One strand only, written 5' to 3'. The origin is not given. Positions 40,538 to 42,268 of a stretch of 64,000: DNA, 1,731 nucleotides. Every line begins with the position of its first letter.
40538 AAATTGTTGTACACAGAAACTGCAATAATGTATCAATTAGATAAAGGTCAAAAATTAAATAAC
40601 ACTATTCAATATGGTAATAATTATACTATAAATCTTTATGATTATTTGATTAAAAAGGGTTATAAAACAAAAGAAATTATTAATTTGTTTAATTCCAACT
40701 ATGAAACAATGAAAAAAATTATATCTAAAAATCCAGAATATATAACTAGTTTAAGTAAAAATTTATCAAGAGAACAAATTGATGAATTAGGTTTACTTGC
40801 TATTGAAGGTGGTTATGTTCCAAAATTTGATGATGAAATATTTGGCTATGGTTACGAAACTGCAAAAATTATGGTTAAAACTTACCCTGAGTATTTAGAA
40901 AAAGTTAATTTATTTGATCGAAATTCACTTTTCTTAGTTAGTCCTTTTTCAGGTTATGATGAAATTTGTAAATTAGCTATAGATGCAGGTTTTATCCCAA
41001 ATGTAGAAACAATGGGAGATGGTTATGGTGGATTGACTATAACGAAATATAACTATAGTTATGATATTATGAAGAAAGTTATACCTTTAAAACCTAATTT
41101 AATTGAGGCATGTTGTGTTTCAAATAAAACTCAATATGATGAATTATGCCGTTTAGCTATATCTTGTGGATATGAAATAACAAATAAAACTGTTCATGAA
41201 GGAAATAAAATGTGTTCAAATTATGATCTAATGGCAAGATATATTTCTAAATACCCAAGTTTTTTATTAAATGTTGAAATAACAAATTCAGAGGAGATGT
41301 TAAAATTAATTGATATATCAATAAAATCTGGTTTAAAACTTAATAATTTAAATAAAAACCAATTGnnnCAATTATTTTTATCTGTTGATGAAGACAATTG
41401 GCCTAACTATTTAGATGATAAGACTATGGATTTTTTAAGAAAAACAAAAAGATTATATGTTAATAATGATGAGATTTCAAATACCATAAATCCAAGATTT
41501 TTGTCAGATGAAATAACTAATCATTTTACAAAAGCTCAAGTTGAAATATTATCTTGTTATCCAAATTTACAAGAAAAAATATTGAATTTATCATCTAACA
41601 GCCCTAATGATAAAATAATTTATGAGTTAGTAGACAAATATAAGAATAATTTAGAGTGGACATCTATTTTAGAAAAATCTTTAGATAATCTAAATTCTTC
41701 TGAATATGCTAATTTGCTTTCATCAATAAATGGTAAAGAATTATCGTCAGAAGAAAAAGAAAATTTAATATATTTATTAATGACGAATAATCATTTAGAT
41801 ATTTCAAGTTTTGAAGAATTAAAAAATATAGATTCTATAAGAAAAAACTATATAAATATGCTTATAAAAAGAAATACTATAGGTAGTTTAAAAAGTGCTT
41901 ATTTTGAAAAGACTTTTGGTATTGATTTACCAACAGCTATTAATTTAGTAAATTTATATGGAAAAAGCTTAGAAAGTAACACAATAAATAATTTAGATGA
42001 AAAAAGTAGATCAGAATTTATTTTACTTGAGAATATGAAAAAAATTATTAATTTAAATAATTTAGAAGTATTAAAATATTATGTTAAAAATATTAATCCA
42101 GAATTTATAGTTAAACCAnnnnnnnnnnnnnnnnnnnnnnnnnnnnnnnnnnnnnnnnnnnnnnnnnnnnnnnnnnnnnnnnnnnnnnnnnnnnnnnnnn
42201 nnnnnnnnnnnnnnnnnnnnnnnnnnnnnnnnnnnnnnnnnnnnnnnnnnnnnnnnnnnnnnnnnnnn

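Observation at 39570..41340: Array of ~12 divergent tandem ~57-aa repeats with a 'GY[IV]P' anchor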

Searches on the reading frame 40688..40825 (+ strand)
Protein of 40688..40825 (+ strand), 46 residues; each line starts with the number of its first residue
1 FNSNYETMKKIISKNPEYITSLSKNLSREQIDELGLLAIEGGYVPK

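Call 34: search_protein_representatives(alignment_id=A2)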
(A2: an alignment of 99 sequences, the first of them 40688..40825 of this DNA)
Query: 99 sequences, 43 profile positions. Proteins with E-value up to 0.001 (for the whole library): 87; up to 1e-10: 26; up to 1e-30: 11. The best 87 are listed.
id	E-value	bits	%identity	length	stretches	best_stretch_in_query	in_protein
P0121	2.2e-105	360.4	-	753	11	1-42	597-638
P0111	6.7e-99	339.6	-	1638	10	1-41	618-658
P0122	1.1e-58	210.9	-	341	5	1-41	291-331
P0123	2.7e-57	206.5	-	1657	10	2-43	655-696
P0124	3.4e-57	206.2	-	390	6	1-43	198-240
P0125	2.4e-55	200.2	-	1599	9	1-43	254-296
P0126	3.4e-45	167.8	-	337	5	2-43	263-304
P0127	4.5e-45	167.3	-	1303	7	2-41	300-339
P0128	9.9e-37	140.7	-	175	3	1-41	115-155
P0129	3.2e-35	135.8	-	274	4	3-41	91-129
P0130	1.3e-32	127.5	-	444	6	3-41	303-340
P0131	3.7e-26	106.8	-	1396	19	3-36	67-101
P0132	3.7e-20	87.6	-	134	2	3-43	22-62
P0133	5.7e-19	83.8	-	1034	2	1-43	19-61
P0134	5.9e-19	83.8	-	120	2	7-41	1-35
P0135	7.0e-19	83.5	-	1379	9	3-33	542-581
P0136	5.0e-18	80.8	-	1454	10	3-43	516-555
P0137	2.3e-17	78.7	-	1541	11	2-43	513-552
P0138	9.4e-17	76.7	-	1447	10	1-41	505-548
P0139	5.7e-16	74.2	-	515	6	2-43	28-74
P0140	1.0e-15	73.4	-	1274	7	1-41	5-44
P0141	2.8e-15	72.0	-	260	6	2-42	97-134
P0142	7.9e-15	70.6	-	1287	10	4-43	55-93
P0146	1.3e-10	57.1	-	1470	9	8-41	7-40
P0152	1.7e-08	50.3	-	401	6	5-38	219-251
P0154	7.3e-08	48.3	-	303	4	10-38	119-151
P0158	4.5e-07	45.7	-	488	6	17-39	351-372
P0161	1.6e-06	44.0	-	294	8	11-41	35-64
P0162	1.7e-06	43.9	-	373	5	2-43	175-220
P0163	2.3e-06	43.5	-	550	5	3-38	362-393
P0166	1.0e-05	41.4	-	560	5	5-41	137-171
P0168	1.5e-05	40.9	-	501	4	5-39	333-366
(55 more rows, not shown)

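Call 36: search_protein_families(library=pfam, alignment_id=A5, max_evalue=0.001)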
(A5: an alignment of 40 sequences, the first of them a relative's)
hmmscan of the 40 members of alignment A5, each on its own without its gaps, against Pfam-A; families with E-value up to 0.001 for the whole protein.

A. member 1, P0131 (1396 aa): 3 families
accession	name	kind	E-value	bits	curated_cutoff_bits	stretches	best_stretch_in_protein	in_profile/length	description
PF13087.12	AAA_12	-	2.2e-100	334.6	27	2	68-135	14-76/195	AAA domain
PF18477.7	PIN_9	-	2e-17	63.9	26.3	0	164-197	77-111/116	PIN like domain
PF00898.22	Orbi_VP2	-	0.00042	18.7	23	0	1330-1360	912-942/946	Orbivirus outer capsid protein VP2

B. families by the number of members that match (of 40 scanned): 75 families (the first 25 are shown)
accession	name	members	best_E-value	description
PF13475.11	DUF4116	17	6e-50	Domain of unknown function (DUF4116)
PF12850.12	Metallophos_2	10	3.1e-12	Calcineurin-like phosphoesterase superfamily domain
PF00149.33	Metallophos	5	1.5e-09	Calcineurin-like phosphoesterase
PF13606.12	Ank_3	3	6.5e-220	Ankyrin repeat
PF13637.12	Ank_4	2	4e-299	Ankyrin repeats (many copies)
PF12796.13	Ank_2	2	6.6e-295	Ankyrin repeats (3 copies)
PF00023.36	Ank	2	3.5e-200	Ankyrin repeat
PF13857.12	Ank_5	2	4.9e-146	Ankyrin repeats (many copies)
PF13894.12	zf-C2H2_4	2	4.1e-55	C2H2-type zinc finger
PF00096.32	zf-C2H2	2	1.5e-47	Zinc finger, C2H2 type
PF24521.3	Ank_KRIT1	2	1.8e-41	KRIT1 ankyrin-repeats domain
PF12171.14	zf-C2H2_jaz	2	2.2e-33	Zinc-finger double-stranded RNA-binding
PF13465.12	zf-H2C2_2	2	3.9e-20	Zinc-finger double domain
PF24100.1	DUF7381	2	8.1e-19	Domain of unknown function (DUF7381)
PF18868.7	zf-C2H2_3rep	2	1.9e-17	Zinc finger C2H2-type, 3 repeats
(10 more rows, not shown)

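Call 38: search_protein_families(library=pfam, proteins=[P0139, P0141, P0152, P0154, P0158, P0161, P0162, P0163, P0166, P0168], max_evalue=0.001)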
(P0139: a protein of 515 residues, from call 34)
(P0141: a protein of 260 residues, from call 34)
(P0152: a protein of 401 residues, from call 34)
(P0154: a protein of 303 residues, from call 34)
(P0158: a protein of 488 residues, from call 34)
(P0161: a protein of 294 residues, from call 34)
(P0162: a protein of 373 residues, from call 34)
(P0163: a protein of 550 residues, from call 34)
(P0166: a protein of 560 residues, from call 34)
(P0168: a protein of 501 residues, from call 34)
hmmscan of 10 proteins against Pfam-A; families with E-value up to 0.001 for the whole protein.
P0139 (515 aa): 2 families
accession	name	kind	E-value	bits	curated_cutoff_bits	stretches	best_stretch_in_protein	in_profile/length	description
PF14162.11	YozD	-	4.7e-05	24.1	27.5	0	224-244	14-34/56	YozD-like protein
PF13475.11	DUF4116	-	0.00045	20.1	24.9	0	29-48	1-20/49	Domain of unknown function (DUF4116)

P0141 (260 aa): 0 families

P0152 (401 aa): 1 family
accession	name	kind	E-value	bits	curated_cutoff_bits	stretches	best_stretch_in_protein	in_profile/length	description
PF13475.11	DUF4116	-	1.2e-25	89.2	24.9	3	98-137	7-47/49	Domain of unknown function (DUF4116)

P0154 (303 aa): 1 family
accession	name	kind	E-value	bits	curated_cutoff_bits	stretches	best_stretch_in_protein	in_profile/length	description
PF13475.11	DUF4116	-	1.2e-16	60.4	24.9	1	143-190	2-45/49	Domain of unknown function (DUF4116)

P0158 (488 aa): 4 families
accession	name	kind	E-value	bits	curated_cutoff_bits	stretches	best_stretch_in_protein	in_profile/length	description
PF13475.11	DUF4116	-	5.7e-38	128.7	24.9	3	339-383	3-47/49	Domain of unknown function (DUF4116)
PF00882.24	Zn_dep_PLPC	-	1.1e-05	25.9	26.8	0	318-361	22-52/167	Zinc dependent phospholipase C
PF12535.13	Nudix_N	-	6.6e-05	23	27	0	308-320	26-38/56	Hydrolase of X-linked nucleoside diphosphate N terminal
PF08655.15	DASH_Ask1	-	0.00097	19.4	20.7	0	272-296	22-46/64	DASH complex subunit Ask1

P0161 (294 aa): 1 family
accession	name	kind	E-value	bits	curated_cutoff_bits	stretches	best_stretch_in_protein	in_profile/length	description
PF13475.11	DUF4116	-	5.8e-32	109.4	24.9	3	105-151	3-49/49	Domain of unknown function (DUF4116)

P0162 (373 aa): 0 families

P0163 (550 aa): 1 family
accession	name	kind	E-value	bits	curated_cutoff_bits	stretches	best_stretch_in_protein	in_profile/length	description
PF13475.11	DUF4116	-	1e-28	99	24.9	1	252-292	1-44/49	Domain of unknown function (DUF4116)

P0166 (560 aa): 3 families
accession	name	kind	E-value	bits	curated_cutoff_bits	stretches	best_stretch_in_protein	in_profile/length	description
PF13475.11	DUF4116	-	6e-50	167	24.9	5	136-181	2-48/49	Domain of unknown function (DUF4116)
PF24703.2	DUF7666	-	1.1e-06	29.5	27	1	21-110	2-90/95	Domain of unknown function (DUF7666)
PF12421.14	Ig_GpJ_C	-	9.4e-05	23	26.2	0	341-366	53-78/135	Tip attachment protein J, C-terminal receptor binding domain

P0168 (501 aa): 2 families
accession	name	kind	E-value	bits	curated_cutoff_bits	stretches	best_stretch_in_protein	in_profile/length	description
PF13475.11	DUF4116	-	1.6e-40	136.8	24.9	4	408-451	3-46/49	Domain of unknown function (DUF4116)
PF14284.11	PcfJ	-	1.2e-16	61.2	25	1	93-253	13-144/147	PcfJ-like protein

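Call 49: search_protein_families(library=pfam, proteins=[P0135, P0136, P0137, P0138, P0140, P0142, P0146], max_evalue=0.001)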
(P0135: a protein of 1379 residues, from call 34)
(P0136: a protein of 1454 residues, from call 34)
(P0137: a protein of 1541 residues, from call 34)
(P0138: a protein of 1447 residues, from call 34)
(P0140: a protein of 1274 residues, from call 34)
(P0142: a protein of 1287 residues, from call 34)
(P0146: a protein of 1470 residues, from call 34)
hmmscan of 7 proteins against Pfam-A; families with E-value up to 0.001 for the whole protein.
P0135 (1379 aa): 8 families
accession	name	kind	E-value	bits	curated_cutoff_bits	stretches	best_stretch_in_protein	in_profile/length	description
PF13606.12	Ank_3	-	1e-13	50.4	22.3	0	816-841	1-25/30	Ankyrin repeat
PF09280.16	XPC-binding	-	8.6e-09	35.4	26.4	0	604-629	2-27/57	XPC-binding domain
PF18561.7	Regnase_1_C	-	2.4e-06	27.6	25.7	0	578-592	19-33/46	Endoribonuclease Regnase 1/ ZC3H12 C-terminal domain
PF02536.19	mTERF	-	1.4e-05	24.6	23.1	0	683-916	3-210/314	mTERF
PF06294.16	CH_2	-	2.3e-05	24.8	27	0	283-312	11-40/96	CH-like domain in sperm protein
PF19101.5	DUF5788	-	6.8e-05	23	25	0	772-789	7-24/131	Family of unknown function (DUF5788)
PF24164.1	TMP_N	-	0.00011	23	27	0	713-759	26-72/82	Tape measure protein N-terminal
PF24120.1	SsdA_C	-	0.0002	22.3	27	0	808-831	17-40/56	Single-strand DNA deaminase toxin A, C-terminal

P0136 (1454 aa): 1 family
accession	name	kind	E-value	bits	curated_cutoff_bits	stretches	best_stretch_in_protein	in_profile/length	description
PF12850.12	Metallophos_2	-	2e-08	34.8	27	1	1223-1387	2-128/154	Calcineurin-like phosphoesterase superfamily domain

P0137 (1541 aa): 1 family
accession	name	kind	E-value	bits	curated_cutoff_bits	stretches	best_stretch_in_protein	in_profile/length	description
PF12850.12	Metallophos_2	-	1.7e-10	41.6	27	1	1312-1472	2-127/154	Calcineurin-like phosphoesterase superfamily domain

P0138 (1447 aa): 2 families
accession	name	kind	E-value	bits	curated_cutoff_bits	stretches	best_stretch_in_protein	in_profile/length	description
PF12850.12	Metallophos_2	-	1.1e-09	39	27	1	1219-1371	2-119/154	Calcineurin-like phosphoesterase superfamily domain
PF00149.33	Metallophos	-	2e-06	28.8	21.5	1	1219-1357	2-177/191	Calcineurin-like phosphoesterase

P0140 (1274 aa): 2 families
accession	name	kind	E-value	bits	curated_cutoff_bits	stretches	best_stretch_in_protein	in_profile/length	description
PF12850.12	Metallophos_2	-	9.1e-10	39.2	27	1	1037-1196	2-126/154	Calcineurin-like phosphoesterase superfamily domain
PF13475.11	DUF4116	-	4e-05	23.5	24.9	0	158-181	21-44/49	Domain of unknown function (DUF4116)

P0142 (1287 aa): 3 families
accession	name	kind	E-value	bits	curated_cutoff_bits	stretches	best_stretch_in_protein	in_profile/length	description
PF12850.12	Metallophos_2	-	1.6e-11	44.9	27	1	1055-1210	2-120/154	Calcineurin-like phosphoesterase superfamily domain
PF00149.33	Metallophos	-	1.5e-09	39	21.5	1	1055-1130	2-83/191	Calcineurin-like phosphoesterase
PF14162.11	YozD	-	0.00089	20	27.5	0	232-266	17-47/56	YozD-like protein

P0146 (1470 aa): 1 family
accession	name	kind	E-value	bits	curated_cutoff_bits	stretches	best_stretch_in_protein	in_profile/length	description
PF12850.12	Metallophos_2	-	3.5e-11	43.8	27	1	1238-1425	2-150/154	Calcineurin-like phosphoesterase superfamily domain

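Call 63: find_encoding_contigs(protein=P0137, flank=5000, max_places=3)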
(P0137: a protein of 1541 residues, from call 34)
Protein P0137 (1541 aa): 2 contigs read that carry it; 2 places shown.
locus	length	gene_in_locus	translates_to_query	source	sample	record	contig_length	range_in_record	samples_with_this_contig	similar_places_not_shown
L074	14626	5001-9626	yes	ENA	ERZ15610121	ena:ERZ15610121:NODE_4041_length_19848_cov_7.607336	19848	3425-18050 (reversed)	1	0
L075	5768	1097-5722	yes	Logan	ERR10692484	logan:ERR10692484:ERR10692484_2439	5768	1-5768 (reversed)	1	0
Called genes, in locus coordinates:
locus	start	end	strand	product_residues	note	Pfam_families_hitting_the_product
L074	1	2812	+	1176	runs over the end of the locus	PF04542:Sigma70_r2, PF04545:Sigma70_r4, PF08281:Sigma70_r4_2 (faint)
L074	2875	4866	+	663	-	-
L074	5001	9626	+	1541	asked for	PF12850:Metallophos_2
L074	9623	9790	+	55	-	-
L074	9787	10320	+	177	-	-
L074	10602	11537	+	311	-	PF00156:Pribosyltran (weak)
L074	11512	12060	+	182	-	PF18306:LDcluster4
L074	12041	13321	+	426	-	PF00152:tRNA-synt_2 (faint), PF13393:tRNA-synt_His, PF00587:tRNA-synt_2b (weak), PF03129:HGTP_anticodon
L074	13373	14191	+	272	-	-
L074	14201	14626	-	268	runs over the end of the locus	-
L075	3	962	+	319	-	?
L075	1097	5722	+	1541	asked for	PF12850:Metallophos_2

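Call 71: search_protein_families(library=padloc, proteins=[P0137], max_evalue=0.01)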
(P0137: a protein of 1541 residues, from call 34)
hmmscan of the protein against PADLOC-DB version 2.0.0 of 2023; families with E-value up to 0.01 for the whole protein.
P0137 (1541 aa): 0 families

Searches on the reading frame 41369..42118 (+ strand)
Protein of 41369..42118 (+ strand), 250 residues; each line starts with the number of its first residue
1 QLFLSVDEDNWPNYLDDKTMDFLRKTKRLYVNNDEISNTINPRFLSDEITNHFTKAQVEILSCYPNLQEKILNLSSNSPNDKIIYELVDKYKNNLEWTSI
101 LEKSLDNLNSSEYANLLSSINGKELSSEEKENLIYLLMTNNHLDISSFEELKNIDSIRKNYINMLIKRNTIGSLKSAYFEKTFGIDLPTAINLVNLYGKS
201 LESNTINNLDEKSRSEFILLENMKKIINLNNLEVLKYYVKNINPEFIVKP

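Call 8: search_protein_families(library=pfam, proteins=[window:41369-42118:+], max_evalue=10)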
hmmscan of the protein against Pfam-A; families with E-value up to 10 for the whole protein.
window:41369-42118:+ (250 aa): 1 family
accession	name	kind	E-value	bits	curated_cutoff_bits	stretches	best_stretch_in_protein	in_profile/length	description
PF02364.21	Glucan_synthase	-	0.0091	14.7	37.2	1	94-193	177-270/819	1,3-beta-glucan synthase component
